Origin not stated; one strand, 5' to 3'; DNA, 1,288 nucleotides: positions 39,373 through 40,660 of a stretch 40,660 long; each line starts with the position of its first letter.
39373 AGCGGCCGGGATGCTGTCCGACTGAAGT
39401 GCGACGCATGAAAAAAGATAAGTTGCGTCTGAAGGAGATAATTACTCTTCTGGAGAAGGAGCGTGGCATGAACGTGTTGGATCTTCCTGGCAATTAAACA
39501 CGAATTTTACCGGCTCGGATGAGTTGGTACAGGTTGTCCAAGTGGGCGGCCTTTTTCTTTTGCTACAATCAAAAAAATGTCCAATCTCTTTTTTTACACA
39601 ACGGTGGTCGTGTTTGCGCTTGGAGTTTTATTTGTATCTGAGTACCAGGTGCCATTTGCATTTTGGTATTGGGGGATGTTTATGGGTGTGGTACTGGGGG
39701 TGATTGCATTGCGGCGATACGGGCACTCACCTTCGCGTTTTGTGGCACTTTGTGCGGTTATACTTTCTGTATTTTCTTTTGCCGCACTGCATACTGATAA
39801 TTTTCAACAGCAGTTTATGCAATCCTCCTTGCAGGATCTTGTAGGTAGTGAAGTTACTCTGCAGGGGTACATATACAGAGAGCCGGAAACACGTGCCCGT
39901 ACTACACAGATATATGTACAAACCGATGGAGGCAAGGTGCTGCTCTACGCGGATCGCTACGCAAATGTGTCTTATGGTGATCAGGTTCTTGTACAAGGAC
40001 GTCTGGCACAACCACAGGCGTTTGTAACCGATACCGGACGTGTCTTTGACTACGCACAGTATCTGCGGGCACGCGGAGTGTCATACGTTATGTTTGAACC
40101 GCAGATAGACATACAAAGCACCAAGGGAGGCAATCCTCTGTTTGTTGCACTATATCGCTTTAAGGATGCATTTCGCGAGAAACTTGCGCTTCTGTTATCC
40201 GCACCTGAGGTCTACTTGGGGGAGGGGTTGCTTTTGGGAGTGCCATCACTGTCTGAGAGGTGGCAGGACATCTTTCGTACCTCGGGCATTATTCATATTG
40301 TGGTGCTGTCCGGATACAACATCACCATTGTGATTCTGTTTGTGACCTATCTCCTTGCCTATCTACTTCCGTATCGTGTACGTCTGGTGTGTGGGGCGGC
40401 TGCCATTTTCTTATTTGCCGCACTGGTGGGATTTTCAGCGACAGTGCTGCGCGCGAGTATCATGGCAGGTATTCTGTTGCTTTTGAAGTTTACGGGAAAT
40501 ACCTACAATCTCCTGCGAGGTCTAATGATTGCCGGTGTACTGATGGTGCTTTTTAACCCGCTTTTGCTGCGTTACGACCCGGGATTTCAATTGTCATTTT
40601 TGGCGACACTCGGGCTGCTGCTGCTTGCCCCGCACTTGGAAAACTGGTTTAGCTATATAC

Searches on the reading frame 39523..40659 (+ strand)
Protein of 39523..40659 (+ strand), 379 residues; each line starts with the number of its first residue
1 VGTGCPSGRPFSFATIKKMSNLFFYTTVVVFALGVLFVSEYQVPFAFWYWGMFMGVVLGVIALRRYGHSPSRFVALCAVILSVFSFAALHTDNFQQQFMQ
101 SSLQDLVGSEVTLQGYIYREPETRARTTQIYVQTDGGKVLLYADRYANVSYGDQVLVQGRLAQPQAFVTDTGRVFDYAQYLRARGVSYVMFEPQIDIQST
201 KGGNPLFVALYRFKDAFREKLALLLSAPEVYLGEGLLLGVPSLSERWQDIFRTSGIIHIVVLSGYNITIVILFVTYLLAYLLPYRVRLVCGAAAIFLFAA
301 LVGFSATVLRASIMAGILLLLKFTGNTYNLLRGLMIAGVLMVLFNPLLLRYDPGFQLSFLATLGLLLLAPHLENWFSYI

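Call 79: search_protein_families(library=pfam, proteins=[window:39523-40659:+], max_evalue=0.01)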
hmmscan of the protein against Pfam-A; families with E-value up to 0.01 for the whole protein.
window:39523-40659:+ (379 aa): 2 families
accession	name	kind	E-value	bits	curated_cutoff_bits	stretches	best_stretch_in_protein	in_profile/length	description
PF03772.21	Competence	-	2.2e-30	106.4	23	1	242-374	8-143/270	Competence protein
PF13567.11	DUF4131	-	3e-20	73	31.6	1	45-195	3-162/165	Domain of unknown function (DUF4131)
